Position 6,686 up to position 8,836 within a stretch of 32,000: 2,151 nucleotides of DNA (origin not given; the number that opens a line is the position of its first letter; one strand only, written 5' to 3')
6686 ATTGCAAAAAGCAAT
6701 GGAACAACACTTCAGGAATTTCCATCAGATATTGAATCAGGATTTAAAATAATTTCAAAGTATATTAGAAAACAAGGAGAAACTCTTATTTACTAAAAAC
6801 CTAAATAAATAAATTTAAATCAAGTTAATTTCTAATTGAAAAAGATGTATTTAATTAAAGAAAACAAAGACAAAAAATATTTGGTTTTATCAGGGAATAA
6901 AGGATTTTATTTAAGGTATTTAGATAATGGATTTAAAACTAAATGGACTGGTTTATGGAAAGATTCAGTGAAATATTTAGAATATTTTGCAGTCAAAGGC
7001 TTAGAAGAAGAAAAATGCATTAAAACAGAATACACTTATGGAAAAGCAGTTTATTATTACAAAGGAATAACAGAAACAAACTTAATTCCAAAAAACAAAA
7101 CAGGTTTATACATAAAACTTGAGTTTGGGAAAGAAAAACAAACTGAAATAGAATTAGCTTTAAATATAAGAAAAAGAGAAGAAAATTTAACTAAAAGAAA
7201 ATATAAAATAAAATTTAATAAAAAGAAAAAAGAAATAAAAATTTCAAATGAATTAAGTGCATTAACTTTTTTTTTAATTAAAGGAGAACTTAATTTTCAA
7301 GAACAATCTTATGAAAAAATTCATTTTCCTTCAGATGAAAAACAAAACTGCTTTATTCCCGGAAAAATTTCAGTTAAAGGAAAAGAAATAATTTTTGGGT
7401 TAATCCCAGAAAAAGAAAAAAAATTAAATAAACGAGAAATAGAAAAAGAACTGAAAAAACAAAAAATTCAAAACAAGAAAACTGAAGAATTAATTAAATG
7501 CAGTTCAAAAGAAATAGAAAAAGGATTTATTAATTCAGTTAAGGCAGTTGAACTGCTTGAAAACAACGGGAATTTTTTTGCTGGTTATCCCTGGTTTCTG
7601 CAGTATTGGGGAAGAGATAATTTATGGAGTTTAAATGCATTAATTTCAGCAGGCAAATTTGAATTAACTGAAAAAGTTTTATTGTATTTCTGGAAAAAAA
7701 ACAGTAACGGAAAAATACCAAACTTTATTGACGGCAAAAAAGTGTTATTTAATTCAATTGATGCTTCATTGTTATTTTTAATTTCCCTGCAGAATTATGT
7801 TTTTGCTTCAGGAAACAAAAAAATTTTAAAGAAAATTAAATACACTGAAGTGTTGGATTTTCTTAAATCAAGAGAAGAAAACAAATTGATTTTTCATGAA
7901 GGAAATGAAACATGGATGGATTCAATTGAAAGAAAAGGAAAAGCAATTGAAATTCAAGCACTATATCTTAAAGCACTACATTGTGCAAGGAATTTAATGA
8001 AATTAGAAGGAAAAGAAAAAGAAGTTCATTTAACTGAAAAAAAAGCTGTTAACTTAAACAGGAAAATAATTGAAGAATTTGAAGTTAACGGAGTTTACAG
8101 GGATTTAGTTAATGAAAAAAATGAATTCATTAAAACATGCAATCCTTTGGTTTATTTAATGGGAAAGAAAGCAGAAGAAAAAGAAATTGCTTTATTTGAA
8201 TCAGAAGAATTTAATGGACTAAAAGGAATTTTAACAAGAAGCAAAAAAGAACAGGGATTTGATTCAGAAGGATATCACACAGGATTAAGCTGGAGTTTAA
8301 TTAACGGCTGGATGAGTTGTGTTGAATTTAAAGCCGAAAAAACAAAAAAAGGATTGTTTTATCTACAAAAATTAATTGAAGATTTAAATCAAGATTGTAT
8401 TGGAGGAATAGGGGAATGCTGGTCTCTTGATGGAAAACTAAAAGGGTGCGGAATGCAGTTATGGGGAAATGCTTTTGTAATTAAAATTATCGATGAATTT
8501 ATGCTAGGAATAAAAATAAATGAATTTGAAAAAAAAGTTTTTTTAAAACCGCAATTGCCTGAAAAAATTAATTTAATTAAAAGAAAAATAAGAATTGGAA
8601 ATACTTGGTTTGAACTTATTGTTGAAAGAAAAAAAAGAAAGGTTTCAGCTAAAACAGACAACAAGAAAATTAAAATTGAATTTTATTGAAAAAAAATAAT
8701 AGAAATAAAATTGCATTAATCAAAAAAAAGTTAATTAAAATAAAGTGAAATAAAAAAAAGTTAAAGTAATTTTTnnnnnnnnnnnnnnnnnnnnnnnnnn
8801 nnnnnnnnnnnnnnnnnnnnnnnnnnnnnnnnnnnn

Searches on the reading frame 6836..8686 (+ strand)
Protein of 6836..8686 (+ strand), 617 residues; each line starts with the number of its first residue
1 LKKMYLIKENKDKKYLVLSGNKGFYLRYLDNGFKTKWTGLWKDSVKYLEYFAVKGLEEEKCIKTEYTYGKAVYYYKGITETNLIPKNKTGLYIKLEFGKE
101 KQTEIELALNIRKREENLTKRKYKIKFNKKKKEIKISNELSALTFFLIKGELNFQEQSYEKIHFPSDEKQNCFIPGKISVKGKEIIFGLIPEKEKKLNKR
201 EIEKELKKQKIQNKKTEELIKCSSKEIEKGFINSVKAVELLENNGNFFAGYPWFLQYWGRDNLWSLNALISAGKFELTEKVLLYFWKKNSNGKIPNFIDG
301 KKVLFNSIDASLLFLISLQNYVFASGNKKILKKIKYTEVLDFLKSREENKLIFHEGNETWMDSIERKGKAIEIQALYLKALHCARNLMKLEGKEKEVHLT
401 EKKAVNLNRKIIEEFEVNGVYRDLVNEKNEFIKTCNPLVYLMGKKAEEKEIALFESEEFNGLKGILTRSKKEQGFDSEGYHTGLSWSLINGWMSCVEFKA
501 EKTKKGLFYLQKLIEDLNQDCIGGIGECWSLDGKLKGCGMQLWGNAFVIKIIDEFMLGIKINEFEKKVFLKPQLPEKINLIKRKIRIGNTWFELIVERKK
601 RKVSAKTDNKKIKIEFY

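Call 6: search_protein_families(library=pfam, proteins=[window:6836-8686:+], max_evalue=0.01)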
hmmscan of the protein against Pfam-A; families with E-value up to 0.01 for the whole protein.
window:6836-8686:+ (617 aa): 2 families
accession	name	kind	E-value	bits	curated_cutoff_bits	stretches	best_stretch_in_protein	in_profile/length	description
PF06202.20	GDE_C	-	3.3e-30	105.7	21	1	245-429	16-222/367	Amylo-alpha-1,6-glucosidase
PF12899.13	Glyco_hydro_100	-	2.4e-05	23.7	23.6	1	306-417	112-231/435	Alkaline and neutral invertase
